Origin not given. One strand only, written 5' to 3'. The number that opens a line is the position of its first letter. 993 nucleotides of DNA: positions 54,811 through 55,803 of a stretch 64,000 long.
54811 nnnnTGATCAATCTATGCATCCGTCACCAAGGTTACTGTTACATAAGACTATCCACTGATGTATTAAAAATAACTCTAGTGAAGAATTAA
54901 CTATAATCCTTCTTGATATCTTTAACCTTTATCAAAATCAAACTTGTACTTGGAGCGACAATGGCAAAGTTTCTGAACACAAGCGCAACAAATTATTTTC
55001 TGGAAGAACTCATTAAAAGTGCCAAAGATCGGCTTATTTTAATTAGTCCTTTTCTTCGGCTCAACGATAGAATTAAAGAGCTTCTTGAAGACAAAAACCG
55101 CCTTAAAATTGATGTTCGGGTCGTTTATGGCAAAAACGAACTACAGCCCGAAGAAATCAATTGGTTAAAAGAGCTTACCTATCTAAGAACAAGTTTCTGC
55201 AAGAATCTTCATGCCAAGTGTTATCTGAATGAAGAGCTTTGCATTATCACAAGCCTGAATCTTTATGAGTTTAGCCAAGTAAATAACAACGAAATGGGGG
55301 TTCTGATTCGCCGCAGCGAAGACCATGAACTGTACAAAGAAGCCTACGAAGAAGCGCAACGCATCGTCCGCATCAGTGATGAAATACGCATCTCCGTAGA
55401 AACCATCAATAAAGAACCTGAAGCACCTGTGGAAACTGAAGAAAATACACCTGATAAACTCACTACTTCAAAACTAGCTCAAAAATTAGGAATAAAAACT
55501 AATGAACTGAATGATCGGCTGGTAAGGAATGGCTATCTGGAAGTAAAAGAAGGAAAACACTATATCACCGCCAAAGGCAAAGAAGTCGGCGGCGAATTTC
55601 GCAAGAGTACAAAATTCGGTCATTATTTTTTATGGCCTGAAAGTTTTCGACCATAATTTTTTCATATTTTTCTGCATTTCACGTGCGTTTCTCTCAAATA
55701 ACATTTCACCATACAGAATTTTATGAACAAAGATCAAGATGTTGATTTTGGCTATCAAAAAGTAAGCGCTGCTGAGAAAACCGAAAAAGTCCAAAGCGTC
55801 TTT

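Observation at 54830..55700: AT-rich, codon-atypical islet with a single-HKD phospholipase-D-family nuclease between a DUF971 gene and ubiE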

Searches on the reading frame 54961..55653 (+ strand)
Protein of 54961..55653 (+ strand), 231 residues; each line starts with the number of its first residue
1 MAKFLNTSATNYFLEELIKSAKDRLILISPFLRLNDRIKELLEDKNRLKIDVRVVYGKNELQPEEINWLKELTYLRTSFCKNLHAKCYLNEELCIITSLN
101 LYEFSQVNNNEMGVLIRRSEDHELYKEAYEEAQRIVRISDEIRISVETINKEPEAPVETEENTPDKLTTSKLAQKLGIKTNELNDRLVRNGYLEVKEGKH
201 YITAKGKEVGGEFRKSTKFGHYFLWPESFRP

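Call 4: search_protein_families(library=pfam, proteins=[window:54961-55653:+], max_evalue=0.1)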
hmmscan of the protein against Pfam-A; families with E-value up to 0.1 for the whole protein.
window:54961-55653:+ (231 aa): 2 families
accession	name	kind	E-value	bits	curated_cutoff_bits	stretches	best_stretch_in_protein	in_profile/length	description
PF13091.12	PLDc_2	-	9.7e-10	38.8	27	1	15-129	2-128/132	PLD-like domain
PF03374.19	ANT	-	0.0011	19.7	25.3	1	163-210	20-67/108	Phage antirepressor protein KilAC domain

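Call 5: search_protein_families(library=padloc, proteins=[window:54961-55653:+], max_evalue=1)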
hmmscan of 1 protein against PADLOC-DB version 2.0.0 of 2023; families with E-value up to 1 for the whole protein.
window:54961-55653:+ (231 aa): 15 families
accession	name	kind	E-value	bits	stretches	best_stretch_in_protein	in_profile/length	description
PDLC05067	PDC-S69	-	8.8e-15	53.1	1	165-228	4-67/289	-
PDLC03922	MkoB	-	1.8e-08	32.1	1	7-164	309-446/610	-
PDLC02614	DrmC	-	4.4e-07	27.8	1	14-123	26-142/153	DrmC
PDLC02585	DrmC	-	2.7e-06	25.1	1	82-119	193-231/253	DrmC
PDLC02597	DrmC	-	7.4e-06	24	1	82-124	184-224/242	DrmC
PDLC02605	DrmC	-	5.1e-05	21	1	82-119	208-246/270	DrmC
PDLC02606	DrmC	-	0.00012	19.9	1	82-119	122-160/182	DrmC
PDLC02587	DrmC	-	0.00016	18.8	1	82-118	204-241/267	DrmC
PDLC03924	MkoC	-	0.00034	16.8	1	8-133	991-1133/1136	-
PDLC02599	DrmC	-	0.0021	15.1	1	25-117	25-120/387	DrmC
PDLC02616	DrmC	-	0.0032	15.1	1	80-120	162-203/224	DrmC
PDLC02611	DrmC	-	0.0069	14.6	1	78-120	73-117/138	DrmC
PDLC02602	DrmC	-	0.011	12.7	1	81-117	196-233/381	DrmC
PDLC02595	DrmC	-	0.016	12.9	1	9-116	116-243/269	DrmC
PDLC02607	DrmC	-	0.053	10.8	0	81-118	201-239/265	DrmC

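Call 6: search_protein_families(library=ncbifam, proteins=[window:54961-55653:+], max_evalue=1)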
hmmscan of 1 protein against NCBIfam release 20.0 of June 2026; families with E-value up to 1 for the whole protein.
window:54961-55653:+ (231 aa): 3 families
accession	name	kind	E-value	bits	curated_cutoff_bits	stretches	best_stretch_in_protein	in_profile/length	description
NF038319.1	DISARM_DrmC_I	equivalog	2.4e-08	33.8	133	1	6-120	91-222/236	DISARM system phospholipase D-like protein DrmC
NF053610.1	Sso10a_fam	subfamily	0.029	14.4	60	1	185-209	39-63/64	Sso10a family chromatin protein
NF041068.1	DpdK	equivalog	0.059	12.9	100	1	32-112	65-146/167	phospholipase D-like domain-containing protein DpdK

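Call 7: search_solved_structures(query=window:54961-55653:+, max_evalue=1, show_alignments=3)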
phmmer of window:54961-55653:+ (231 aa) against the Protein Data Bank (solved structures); distinct sequences matched with E-value up to 1: 0.

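Call 10: find_homologous_proteins(query=window:54961-55653:+, max_evalue=0.001)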
Query window:54961-55653:+ (231 aa): 7665 proteins with E <= 0.001 among 8000 candidates; the best 120 are listed.
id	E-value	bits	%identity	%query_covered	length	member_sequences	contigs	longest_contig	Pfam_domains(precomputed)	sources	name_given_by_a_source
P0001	1.6e-147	507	100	100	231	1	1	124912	PF13091.13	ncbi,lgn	-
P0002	3.8e-128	444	87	100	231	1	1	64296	PF13091.13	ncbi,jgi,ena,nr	ncbi:MAG: phospholipase D-like domain-containing protein [Betaproteobacteria bacterium]|nr:phospholi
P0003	7.6e-128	443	87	100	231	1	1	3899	PF13091.13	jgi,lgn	jgi:phosphatidylserine/phosphatidylglycerophosphate/cardiolipin synthase-like enzyme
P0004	5.0e-127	440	86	100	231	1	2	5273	PF13091.13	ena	-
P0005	1.8e-126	438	87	100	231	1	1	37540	PF13091.13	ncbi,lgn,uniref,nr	ncbi:phospholipase D family protein [Nitrosomonas sp. Is37]|uniref:phospholipase D family protein n=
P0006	3.9e-126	437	86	100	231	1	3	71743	PF13091.13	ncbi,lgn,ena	-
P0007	2.0e-125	435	85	100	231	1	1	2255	PF13091.13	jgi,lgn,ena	-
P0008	2.7e-125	434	86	100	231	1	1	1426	PF13091.13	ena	-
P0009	3.0e-125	434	85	100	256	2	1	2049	PF13091.13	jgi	-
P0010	5.6e-125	433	85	100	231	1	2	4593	PF13091.13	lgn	-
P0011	6.0e-125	433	84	100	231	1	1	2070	PF13091.13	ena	-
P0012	8.4e-125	433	86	100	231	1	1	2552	PF13091.13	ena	-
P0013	1.0e-124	432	85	100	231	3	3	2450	PF13091.13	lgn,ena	-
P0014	1.4e-124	432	85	100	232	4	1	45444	PF13091.13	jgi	jgi:phosphatidylserine/phosphatidylglycerophosphate/cardiolipin synthase-like enzyme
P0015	2.3e-124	431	86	100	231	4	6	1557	PF13091.13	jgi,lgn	jgi:phosphatidylserine/phosphatidylglycerophosphate/cardiolipin synthase-like enzyme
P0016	6.1e-124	430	85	100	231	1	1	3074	PF13091.13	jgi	jgi:phosphatidylserine/phosphatidylglycerophosphate/cardiolipin synthase-like enzyme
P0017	7.8e-124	430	84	100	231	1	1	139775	PF13091.13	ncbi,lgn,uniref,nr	ncbi:PLD-like domain-containing protein [Desulfonatronum thiosulfatophilum]|uniref:PLD-like domain-c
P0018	2.8e-123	428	84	100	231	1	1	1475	PF13091.13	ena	-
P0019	6.0e-123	427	84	100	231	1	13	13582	PF13091.13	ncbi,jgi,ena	-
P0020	1.6e-122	425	83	100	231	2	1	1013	PF13091.13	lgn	-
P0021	1.8e-122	425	84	100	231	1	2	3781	PF13091.13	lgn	-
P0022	1.9e-122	425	83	99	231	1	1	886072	PF13091.13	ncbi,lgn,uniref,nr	ncbi:phospholipase D family protein [Methyloterricola oryzae]|uniref:phospholipase D family protein 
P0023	2.6e-122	425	84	100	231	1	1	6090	PF13091.13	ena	-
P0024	3.2e-122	424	84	100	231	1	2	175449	PF13091.13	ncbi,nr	ncbi:MAG: phospholipase D family protein [Sulfuritalea sp.]|nr:phospholipase D family protein [Sulfu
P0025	4.7e-122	424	81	100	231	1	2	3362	PF13091.13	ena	-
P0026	5.7e-122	423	83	100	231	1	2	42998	PF13091.13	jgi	jgi:phosphatidylserine/phosphatidylglycerophosphate/cardiolipin synthase-like enzyme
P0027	9.2e-122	423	82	100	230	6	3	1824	PF13091.13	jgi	jgi:phosphatidylserine/phosphatidylglycerophosphate/cardiolipin synthase-like enzyme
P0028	9.9e-122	423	84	100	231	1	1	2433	PF13091.13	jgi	jgi:phosphatidylserine/phosphatidylglycerophosphate/cardiolipin synthase-like enzyme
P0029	1.0e-121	423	83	100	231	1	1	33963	PF13091.13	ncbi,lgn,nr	ncbi:hypothetical protein AGMMS49521_0130 [Campylobacterota bacterium]|nr:hypothetical protein AGMMS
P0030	1.6e-121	422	81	100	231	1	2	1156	PF13091.13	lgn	-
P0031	2.9e-121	421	81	100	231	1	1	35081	PF13091.13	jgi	jgi:phosphatidylserine/phosphatidylglycerophosphate/cardiolipin synthase-like enzyme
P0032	3.2e-121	421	81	100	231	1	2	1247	PF13091.13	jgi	jgi:phosphatidylserine/phosphatidylglycerophosphate/cardiolipin synthase-like enzyme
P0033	4.0e-121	421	83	100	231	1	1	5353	PF13091.13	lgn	-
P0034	4.5e-121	421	81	100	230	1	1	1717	PF13091.13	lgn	-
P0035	5.1e-121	420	79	100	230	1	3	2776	PF13091.13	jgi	jgi:phosphatidylserine/phosphatidylglycerophosphate/cardiolipin synthase-like enzyme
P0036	7.0e-121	420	81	100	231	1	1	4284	PF13091.13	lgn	-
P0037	8.2e-121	420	84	100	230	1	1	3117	PF13091.13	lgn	-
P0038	1.0e-120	419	82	100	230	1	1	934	PF13091.13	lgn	-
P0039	1.1e-120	419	83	99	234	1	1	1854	PF13091.13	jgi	jgi:phosphatidylserine/phosphatidylglycerophosphate/cardiolipin synthase-like enzyme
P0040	1.3e-120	419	81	100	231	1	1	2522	PF13091.13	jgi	jgi:phosphatidylserine/phosphatidylglycerophosphate/cardiolipin synthase-like enzyme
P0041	1.6e-120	419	79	100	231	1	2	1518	PF13091.13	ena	-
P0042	1.6e-120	419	81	100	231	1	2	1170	PF13091.13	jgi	jgi:phosphatidylserine/phosphatidylglycerophosphate/cardiolipin synthase-like enzyme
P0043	2.0e-120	418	71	100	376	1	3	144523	PF04760.22,PF13091.13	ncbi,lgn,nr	ncbi:MAG: phospholipase D family protein [Methylococcales bacterium]|nr:phospholipase D family prote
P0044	2.0e-120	418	83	100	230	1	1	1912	PF13091.13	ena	-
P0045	2.2e-120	418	80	100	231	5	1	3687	PF13091.13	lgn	-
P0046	2.7e-120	418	81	100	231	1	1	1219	PF13091.13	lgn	-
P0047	3.5e-120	418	82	100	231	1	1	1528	PF13091.13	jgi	jgi:phosphatidylserine/phosphatidylglycerophosphate/cardiolipin synthase-like enzyme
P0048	3.6e-120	418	81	100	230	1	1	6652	PF13091.13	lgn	-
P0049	3.6e-120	418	81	100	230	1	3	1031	PF13091.13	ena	-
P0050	4.3e-120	417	80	100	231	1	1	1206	PF13091.13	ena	-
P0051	4.6e-120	417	81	100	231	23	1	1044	PF13091.13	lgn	-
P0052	5.1e-120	417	83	100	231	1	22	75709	PF13091.13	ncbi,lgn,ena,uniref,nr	ncbi:phospholipase D family protein [Nitrosomonas eutropha]|uniref:phospholipase D family protein n=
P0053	5.2e-120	417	83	100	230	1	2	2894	PF13091.13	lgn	-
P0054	6.5e-120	417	81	100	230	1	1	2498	PF13091.13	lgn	-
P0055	7.0e-120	417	81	100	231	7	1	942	PF13091.13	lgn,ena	-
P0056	8.6e-120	416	82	100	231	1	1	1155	PF13091.13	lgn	-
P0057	8.7e-120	416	81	100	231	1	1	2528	PF13091.13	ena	-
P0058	8.8e-120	416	80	100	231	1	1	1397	PF13091.13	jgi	jgi:phosphatidylserine/phosphatidylglycerophosphate/cardiolipin synthase-like enzyme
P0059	1.0e-119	416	80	100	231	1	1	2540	PF13091.13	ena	-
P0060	1.1e-119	416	81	100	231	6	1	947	PF13091.13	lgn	-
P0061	1.4e-119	416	81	100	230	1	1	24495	PF13091.13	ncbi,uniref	ncbi:phospholipase D family protein [Methyloglobulus sp.]|uniref:phospholipase D family protein n=1 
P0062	1.4e-119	416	82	100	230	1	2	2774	PF13091.13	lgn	-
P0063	1.5e-119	416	80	100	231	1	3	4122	PF13091.13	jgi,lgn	jgi:phosphatidylserine/phosphatidylglycerophosphate/cardiolipin synthase-like enzyme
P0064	1.5e-119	415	80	100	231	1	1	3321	PF13091.13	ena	-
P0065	1.8e-119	415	81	100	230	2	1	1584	PF13091.13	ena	-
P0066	1.8e-119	415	81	100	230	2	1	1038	PF13091.13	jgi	jgi:phosphatidylserine/phosphatidylglycerophosphate/cardiolipin synthase-like enzyme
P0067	1.9e-119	415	80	100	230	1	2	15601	PF13091.13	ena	-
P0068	2.0e-119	415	82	100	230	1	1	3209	PF13091.13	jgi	jgi:phosphatidylserine/phosphatidylglycerophosphate/cardiolipin synthase-like enzyme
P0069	2.0e-119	415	79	100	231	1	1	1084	PF13091.13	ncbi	-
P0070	2.1e-119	415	82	100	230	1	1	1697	PF13091.13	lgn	-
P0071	2.2e-119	415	83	100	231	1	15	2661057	PF13091.13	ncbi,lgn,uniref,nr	ncbi:phospholipase D family protein [Nitrosomonas eutropha]|uniref:Phospholipase D-like protein n=2 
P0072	2.3e-119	415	82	100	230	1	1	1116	PF13091.13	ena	-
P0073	2.3e-119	415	81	100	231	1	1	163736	PF13091.13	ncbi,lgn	-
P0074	2.6e-119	415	82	100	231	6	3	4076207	PF13091.13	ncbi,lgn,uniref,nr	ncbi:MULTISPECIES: phospholipase D family protein [Nitrosomonas]|uniref:DNA repair protein n=1 Tax=N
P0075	3.0e-119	415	80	100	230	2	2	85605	PF13091.13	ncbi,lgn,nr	ncbi:MAG: phospholipase D family protein [Methyloglobulus sp.]|nr:DNA repair protein [Methyloglobulu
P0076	3.1e-119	414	81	100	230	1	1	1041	PF13091.13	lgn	-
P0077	3.5e-119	414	81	100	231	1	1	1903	PF13091.13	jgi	jgi:phosphatidylserine/phosphatidylglycerophosphate/cardiolipin synthase-like enzyme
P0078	3.6e-119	414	81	100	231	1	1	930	PF13091.13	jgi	-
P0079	3.6e-119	414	80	100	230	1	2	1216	PF13091.13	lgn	-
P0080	3.6e-119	414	80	100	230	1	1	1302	PF13091.13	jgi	jgi:phosphatidylserine/phosphatidylglycerophosphate/cardiolipin synthase-like enzyme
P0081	3.6e-119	414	80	100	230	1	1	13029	PF13091.13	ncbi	-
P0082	4.1e-119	414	83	100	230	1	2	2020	PF13091.13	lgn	-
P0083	4.3e-119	414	81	100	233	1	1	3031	PF13091.13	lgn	-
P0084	4.3e-119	414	81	100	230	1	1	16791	PF13091.13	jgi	jgi:phosphatidylserine/phosphatidylglycerophosphate/cardiolipin synthase-like enzyme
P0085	5.1e-119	414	80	100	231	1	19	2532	PF13091.13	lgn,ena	-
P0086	5.3e-119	414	82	100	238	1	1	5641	PF13091.13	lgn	-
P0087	5.6e-119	414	83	100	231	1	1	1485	PF13091.13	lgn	-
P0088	5.9e-119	414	81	100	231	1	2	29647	PF13091.13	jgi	jgi:phosphatidylserine/phosphatidylglycerophosphate/cardiolipin synthase-like enzyme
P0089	6.1e-119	414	80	100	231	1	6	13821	PF13091.13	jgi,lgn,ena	jgi:phosphatidylserine/phosphatidylglycerophosphate/cardiolipin synthase-like enzyme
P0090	6.8e-119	413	79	100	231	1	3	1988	PF13091.13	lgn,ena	-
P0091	6.9e-119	413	80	100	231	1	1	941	PF13091.13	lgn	-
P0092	7.2e-119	413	80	100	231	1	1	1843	PF13091.13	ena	-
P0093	9.4e-119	413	82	100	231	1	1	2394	PF13091.13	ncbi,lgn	-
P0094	9.6e-119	413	83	100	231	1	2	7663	PF13091.13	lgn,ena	-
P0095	9.7e-119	413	79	100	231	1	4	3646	PF13091.13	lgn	-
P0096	1.1e-118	413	80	100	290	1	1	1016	PF13091.13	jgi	jgi:hypothetical protein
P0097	1.1e-118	413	81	100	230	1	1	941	PF13091.13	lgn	-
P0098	1.1e-118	413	79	100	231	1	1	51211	PF13091.13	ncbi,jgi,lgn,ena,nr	ncbi:MAG TPA: phospholipase D family protein [Dongiaceae bacterium]|nr:phospholipase D family protei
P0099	1.1e-118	413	79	100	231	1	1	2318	PF13091.13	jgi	jgi:phosphatidylserine/phosphatidylglycerophosphate/cardiolipin synthase-like enzyme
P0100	1.3e-118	412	82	100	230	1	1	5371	PF13091.13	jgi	jgi:phosphatidylserine/phosphatidylglycerophosphate/cardiolipin synthase-like enzyme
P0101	1.4e-118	412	81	100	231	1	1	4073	PF13091.13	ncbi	-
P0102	1.5e-118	412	79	100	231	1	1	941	PF13091.13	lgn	-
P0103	1.5e-118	412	83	99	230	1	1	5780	PF13091.13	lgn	-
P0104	1.5e-118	412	81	100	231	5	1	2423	PF13091.13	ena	-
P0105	1.7e-118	412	80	100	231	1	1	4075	PF13091.13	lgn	-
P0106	1.8e-118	412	80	100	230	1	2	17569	PF13091.13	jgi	jgi:phosphatidylserine/phosphatidylglycerophosphate/cardiolipin synthase-like enzyme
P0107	1.8e-118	412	80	100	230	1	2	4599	PF13091.13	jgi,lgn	-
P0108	1.9e-118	412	80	100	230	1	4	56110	PF13091.13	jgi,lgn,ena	jgi:phosphatidylserine/phosphatidylglycerophosphate/cardiolipin synthase-like enzyme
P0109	2.1e-118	412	80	100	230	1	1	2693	PF13091.13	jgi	jgi:phosphatidylserine/phosphatidylglycerophosphate/cardiolipin synthase-like enzyme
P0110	2.1e-118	412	79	100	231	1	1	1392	PF13091.13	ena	-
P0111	2.1e-118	412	80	100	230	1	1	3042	PF13091.13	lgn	-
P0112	2.2e-118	412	79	100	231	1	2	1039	PF13091.13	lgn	-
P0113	2.2e-118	412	79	100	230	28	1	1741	PF13091.13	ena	-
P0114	2.2e-118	412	80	100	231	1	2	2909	PF13091.13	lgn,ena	-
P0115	2.2e-118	412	81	100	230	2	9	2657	PF13091.13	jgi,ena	-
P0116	2.3e-118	412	80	100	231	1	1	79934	PF13091.13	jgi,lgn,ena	-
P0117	2.3e-118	412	81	100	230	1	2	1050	PF13091.13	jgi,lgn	-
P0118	2.4e-118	412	81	100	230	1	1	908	PF13091.13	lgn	-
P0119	2.5e-118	412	83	100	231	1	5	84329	PF13091.13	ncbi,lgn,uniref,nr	ncbi:PLD-like domain-containing protein [Nitrosomonas eutropha]|uniref:phospholipase D family protei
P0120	2.5e-118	412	80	100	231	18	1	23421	PF13091.13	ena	-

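Call 11: find_encoding_contigs(protein=P0001, flank=6000, max_places=3)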
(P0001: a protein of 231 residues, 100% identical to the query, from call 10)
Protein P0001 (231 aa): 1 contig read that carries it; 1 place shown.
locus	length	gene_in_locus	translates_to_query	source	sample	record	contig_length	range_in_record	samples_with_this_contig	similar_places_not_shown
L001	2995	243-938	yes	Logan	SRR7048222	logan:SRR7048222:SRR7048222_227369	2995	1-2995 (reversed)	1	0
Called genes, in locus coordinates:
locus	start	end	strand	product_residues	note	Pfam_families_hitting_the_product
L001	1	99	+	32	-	?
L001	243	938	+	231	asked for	PF13091:PLDc_2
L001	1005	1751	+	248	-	PF01209:Ubie_methyltran, PF13489:Methyltransf_23 (weak), PF13847:Methyltransf_31, PF08241:Methyltransf_11, PF08242:Methyltransf_12, PF13649:Methyltransf_25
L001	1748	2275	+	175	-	PF06271:RDD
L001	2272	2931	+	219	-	PF02036:SCP2 (weak)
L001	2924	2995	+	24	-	?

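Call 12: find_encoding_contigs(protein=P0017, flank=6000, max_places=3)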
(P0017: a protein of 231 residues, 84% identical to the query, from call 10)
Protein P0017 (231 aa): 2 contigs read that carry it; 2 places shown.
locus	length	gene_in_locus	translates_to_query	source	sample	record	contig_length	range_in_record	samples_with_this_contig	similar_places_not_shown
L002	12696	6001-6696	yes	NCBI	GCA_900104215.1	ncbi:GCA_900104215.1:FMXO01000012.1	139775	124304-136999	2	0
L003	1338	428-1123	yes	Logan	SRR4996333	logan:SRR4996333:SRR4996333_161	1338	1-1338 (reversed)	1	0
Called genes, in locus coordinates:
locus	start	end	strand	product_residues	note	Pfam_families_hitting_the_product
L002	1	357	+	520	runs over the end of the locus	PF02335:Cytochrom_C552, PF14522:Cytochrome_C7 (faint)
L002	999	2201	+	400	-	PF07995:GSDH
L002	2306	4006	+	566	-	PF01979:Amidohydro_1, PF07969:Amidohydro_3 (weak), PF13382:Adenine_deam_C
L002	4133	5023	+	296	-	PF04250:DUF429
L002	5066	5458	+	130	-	PF10000:ACT_3, PF13840:ACT_7 (weak)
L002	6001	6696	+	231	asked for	PF13091:PLDc_2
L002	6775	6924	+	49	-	PF10000:ACT_3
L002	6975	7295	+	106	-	PF13840:ACT_7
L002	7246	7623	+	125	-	-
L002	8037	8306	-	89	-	-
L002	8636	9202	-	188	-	PF08327:AHSA1 (weak)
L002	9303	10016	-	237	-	PF08713:DNA_alkylation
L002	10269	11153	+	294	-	PF00561:Abhydrolase_1, PF12146:Hydrolase_4 (faint), PF12697:Abhydrolase_6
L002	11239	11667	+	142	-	PF13474:SnoaL_3, PF14534:DUF4440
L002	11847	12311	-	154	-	PF11663:Toxin_YhaV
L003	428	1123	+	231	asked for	PF13091:PLDc_2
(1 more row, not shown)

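Call 13: find_encoding_contigs(protein=P0022, flank=6000, max_places=3)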
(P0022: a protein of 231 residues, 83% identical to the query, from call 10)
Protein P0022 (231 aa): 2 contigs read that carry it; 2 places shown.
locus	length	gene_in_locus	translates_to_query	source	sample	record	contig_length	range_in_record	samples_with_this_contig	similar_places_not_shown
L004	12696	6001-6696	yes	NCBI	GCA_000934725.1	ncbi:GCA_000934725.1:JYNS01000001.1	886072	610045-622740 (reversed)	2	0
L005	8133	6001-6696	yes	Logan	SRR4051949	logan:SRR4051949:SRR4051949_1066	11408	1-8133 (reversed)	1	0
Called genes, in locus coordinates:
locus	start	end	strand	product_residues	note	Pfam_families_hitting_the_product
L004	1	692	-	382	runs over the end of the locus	PF05707:Zot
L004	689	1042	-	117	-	PF10734:DUF2523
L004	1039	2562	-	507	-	-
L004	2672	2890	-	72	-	PF05356:Phage_Coat_B (weak)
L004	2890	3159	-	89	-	-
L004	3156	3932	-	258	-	-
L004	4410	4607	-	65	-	-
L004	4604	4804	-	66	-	-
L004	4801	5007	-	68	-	-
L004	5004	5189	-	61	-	-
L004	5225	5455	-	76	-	-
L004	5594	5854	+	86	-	-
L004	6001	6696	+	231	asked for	PF13091:PLDc_2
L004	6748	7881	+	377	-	-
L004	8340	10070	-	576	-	PF00999:Na_H_Exchanger, PF02254:TrkA_N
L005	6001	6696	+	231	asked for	PF13091:PLDc_2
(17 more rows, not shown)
